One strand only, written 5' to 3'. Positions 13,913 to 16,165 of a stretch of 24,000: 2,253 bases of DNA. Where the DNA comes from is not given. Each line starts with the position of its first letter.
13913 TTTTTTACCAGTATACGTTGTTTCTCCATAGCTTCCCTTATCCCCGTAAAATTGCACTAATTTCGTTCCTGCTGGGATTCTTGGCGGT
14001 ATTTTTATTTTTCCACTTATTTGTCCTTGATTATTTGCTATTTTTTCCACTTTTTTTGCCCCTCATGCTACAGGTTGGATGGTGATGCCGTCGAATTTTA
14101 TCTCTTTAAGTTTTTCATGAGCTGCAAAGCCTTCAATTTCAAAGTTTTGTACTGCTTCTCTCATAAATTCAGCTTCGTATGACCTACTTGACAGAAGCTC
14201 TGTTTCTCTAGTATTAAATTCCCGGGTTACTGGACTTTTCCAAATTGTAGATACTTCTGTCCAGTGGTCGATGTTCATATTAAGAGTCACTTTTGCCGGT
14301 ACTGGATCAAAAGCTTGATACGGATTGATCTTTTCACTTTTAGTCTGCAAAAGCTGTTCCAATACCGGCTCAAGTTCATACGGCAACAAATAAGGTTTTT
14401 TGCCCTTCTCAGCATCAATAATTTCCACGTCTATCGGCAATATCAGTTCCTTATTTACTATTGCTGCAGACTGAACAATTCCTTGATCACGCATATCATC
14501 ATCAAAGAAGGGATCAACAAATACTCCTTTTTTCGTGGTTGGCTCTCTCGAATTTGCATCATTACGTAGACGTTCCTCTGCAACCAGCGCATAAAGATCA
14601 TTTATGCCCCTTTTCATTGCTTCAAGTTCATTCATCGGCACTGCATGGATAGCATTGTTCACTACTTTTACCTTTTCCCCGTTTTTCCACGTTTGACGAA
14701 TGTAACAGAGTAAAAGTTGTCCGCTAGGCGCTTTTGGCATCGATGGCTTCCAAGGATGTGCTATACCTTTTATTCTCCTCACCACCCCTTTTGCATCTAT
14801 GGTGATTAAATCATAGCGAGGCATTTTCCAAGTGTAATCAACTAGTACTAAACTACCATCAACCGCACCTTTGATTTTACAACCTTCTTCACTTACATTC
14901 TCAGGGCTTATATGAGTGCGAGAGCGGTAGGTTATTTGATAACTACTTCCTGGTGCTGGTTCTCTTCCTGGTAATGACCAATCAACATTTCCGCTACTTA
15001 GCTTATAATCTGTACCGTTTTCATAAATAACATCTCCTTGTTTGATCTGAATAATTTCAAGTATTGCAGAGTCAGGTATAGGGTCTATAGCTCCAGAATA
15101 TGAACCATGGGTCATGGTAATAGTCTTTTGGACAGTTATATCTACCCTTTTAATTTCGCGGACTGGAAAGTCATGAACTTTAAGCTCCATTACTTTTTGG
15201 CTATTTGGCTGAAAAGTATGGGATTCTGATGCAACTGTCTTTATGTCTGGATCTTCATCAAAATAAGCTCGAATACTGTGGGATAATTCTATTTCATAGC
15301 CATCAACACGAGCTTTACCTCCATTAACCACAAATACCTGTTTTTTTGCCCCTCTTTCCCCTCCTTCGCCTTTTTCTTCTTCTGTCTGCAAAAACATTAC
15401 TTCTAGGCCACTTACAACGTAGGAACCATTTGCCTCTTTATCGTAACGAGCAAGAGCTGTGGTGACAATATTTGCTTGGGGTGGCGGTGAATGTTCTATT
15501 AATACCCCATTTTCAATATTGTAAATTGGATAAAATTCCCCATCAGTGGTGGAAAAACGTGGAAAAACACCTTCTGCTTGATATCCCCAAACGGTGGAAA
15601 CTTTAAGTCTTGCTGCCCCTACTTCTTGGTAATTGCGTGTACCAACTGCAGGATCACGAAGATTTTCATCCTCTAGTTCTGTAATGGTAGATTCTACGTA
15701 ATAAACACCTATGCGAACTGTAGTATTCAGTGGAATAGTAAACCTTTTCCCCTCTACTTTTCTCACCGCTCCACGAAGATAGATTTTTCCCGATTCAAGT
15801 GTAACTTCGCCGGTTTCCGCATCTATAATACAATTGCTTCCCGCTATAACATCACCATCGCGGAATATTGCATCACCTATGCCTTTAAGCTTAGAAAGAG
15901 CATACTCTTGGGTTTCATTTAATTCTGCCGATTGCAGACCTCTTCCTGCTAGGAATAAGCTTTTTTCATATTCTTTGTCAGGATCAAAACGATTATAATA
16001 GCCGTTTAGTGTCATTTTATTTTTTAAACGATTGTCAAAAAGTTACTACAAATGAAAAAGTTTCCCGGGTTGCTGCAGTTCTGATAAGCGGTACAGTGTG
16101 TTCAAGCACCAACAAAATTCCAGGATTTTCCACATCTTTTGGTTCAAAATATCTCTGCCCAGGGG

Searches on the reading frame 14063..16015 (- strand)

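Call 63: search_protein_families(library=pfam, proteins=[window:14063-16015:-], max_evalue=0.001)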
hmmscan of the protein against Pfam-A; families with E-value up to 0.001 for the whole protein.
window:14063-16015:- (650 aa): 1 family
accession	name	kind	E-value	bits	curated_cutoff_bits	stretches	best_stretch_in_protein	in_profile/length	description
PF16075.10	DUF4815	-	7.4e-176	586.3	30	1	7-592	3-570/570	Domain of unknown function (DUF4815)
